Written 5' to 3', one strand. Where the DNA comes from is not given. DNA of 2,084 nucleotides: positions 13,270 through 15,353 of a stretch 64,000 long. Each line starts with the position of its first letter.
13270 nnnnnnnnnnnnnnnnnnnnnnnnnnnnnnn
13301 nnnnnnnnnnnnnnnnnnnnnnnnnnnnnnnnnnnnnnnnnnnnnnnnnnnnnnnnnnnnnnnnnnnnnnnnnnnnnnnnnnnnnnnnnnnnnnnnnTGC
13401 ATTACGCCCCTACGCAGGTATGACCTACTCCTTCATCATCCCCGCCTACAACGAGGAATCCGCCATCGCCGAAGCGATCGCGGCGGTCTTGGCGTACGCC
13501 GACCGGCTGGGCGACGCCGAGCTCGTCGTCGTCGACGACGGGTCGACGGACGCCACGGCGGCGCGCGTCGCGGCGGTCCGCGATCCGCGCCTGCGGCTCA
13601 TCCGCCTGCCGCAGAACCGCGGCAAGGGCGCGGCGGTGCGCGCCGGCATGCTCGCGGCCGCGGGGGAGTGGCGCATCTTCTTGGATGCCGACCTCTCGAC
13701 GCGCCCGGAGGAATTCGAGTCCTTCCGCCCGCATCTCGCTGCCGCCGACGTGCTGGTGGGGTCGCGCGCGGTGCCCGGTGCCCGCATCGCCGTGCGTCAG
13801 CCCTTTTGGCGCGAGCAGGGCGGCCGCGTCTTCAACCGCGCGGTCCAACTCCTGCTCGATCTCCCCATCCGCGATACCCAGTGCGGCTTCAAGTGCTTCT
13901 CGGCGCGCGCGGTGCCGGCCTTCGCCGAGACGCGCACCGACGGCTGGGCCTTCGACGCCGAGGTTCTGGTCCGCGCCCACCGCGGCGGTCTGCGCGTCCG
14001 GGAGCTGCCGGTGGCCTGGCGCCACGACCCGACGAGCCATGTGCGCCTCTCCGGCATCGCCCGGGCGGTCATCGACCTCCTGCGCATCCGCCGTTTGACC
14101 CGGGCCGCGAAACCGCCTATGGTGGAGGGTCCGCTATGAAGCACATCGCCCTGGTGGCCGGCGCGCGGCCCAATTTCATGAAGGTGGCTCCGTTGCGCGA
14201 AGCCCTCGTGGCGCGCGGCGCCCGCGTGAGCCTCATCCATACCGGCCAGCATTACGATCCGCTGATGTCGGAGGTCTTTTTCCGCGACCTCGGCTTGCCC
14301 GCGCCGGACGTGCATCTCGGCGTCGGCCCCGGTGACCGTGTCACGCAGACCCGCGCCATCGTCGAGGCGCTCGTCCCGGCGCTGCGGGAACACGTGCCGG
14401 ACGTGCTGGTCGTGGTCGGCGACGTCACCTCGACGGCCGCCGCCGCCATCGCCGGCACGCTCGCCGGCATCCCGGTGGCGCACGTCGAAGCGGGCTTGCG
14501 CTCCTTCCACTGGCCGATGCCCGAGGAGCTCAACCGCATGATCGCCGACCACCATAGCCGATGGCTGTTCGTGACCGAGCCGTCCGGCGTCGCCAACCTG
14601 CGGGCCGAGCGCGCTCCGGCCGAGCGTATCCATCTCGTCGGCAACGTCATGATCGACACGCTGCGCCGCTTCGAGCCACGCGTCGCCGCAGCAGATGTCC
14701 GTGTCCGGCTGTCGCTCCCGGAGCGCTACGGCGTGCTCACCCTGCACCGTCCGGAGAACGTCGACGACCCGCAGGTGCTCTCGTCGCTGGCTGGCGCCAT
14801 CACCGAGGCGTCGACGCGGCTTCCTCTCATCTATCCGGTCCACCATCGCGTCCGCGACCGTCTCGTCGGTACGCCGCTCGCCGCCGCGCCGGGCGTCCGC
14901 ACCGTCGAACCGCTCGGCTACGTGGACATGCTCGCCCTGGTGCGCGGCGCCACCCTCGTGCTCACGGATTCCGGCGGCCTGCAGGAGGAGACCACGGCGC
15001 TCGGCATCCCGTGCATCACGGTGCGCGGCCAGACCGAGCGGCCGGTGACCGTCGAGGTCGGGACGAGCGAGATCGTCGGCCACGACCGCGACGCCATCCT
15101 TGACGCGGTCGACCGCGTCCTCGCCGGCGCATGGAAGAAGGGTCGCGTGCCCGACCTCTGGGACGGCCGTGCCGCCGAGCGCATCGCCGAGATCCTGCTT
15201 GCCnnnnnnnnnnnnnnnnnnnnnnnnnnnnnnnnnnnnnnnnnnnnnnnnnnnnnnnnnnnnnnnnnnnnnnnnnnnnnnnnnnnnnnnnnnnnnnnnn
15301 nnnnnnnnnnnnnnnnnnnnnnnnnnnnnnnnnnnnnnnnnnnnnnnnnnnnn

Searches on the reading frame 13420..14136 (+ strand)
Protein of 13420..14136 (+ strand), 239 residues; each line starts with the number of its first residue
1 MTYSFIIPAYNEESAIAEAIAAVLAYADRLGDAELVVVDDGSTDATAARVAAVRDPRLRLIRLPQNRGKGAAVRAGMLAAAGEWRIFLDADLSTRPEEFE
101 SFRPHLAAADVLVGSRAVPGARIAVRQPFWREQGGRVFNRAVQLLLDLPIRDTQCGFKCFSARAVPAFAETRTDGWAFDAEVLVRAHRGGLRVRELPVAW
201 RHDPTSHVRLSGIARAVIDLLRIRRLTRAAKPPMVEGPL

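Call 10: search_protein_families(library=pfam, proteins=[window:13420-14136:+], max_evalue=0.001)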
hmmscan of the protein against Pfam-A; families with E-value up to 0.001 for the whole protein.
window:13420-14136:+ (239 aa): 4 families
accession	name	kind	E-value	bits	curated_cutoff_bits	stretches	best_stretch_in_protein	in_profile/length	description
PF00535.33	Glycos_transf_2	-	4.5e-30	105.2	23.3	1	4-162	1-161/168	Glycosyl transferase family 2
PF13641.12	Glyco_tranf_2_3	-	1.4e-07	32.3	27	1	3-101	3-106/230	Glycosyltransferase like family 2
PF13704.12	Glyco_tranf_2_4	-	3.9e-07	30.9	27.5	1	18-91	5-81/98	Glycosyl transferase family 2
PF10111.15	Glyco_tranf_2_2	-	3.6e-06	27.1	27.3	1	4-101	1-101/276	Glycosyltransferase like family 2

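Call 100: search_protein_families(library=ncbifam, proteins=[window:13420-14136:+], max_evalue=0.00001)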
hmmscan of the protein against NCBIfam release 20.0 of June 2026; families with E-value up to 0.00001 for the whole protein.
window:13420-14136:+ (239 aa): 17 families
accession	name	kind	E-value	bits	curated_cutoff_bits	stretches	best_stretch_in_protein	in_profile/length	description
NF047588.1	GlcsyltransPgfSStrep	equivalog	3.4e-16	59.3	500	1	1-169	1-168/308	glycosyltransferase PgfS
TIGR04182.1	glyco_TIGR04182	equivalog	9e-16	58.1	325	1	5-232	4-223/293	S-layer glycoprotein N-glycosyltransferase AglJ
TIGR03965.1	mycofact_glyco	equivalog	9.1e-16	57.8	280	1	4-119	77-193/467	mycofactocin biosynthesis glycosyltransferase MftF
TIGR03937.1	PgaC_IcaA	equivalog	9.1e-16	57.8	422.3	1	4-91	48-135/407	poly-beta-1,6-N-acetyl-D-glucosamine synthase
NF041391.1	DPhHxTase_Halo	equivalog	2.7e-15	55.9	375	1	9-202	3-185/213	dolichyl-phosphate hexose transferase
NF041875.1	EPS_EpsD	equivalog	2.1e-14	53.6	370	1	4-134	2-132/325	exopolysaccharide biosynthesis glycosyltransferase EpsD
NF010496.0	PRK13915.1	equivalog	1.9e-13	50.2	262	1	2-99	32-134/307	glucosyl-3-phosphoglycerate synthase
TIGR04283.1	glyco_like_mftF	equivalog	2.2e-13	50.3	182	1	4-102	2-93/221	TIGR04283 family arsenosugar biosynthesis glycosyltransferase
NF007986.1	PRK10714.1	equivalog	2.4e-13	49.8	529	1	4-166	9-170/316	undecaprenyl-phosphate 4-deoxy-4-formamido-L-arabinose transferase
NF058614.1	PPMAGASynPpgS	equivalog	3.7e-13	49.4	370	1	5-199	4-195/226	polyprenyl-phospho-N-acetylgalactosaminyl synthase PpgS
NF047683.1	TeichurnBiosyTuaG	equivalog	1.6e-11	44.3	400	1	4-100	9-105/252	teichuronic acid biosynthesis protein TuaG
NF007482.0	PRK10073.1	equivalog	1.8e-10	40.4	423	1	3-101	8-105/334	glycosyltransferase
TIGR04242.1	nodulat_NodC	equivalog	2.5e-10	39.9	550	1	5-94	52-144/395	chitooligosaccharide synthase NodC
NF050819.1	PolSacchBiosHfsG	equivalog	2.1e-07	30.4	500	1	21-102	27-112/302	polysaccharide biosynthesis protein HfsG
TIGR03469.1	HpnB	hypoth_equivalog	2.4e-07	30.1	379.25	1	5-108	48-162/386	hopene-associated glycosyltransferase HpnB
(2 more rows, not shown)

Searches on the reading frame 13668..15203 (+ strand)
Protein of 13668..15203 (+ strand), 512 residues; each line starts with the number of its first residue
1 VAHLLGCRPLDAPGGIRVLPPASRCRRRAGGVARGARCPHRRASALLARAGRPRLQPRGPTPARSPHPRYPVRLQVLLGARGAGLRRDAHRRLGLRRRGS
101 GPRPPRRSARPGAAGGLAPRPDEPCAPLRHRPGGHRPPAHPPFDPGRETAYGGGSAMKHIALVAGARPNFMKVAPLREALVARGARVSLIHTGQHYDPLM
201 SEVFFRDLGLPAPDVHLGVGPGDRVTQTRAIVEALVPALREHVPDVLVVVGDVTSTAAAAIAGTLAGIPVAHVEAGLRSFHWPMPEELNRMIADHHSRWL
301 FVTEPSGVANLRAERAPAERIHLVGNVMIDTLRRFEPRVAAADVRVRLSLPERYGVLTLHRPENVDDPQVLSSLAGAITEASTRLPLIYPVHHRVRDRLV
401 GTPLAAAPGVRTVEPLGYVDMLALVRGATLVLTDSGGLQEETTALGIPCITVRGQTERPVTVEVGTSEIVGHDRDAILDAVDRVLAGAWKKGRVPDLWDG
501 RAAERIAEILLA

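Call 10: search_protein_families(library=pfam, proteins=[window:13668-15203:+], max_evalue=0.001)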
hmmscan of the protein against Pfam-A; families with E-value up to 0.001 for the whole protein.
window:13668-15203:+ (512 aa): 1 family
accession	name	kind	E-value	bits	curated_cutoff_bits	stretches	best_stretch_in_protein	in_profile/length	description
PF02350.25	Epimerase_2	-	2.6e-93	313.1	30.6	1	184-510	8-346/347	UDP-N-acetylglucosamine 2-epimerase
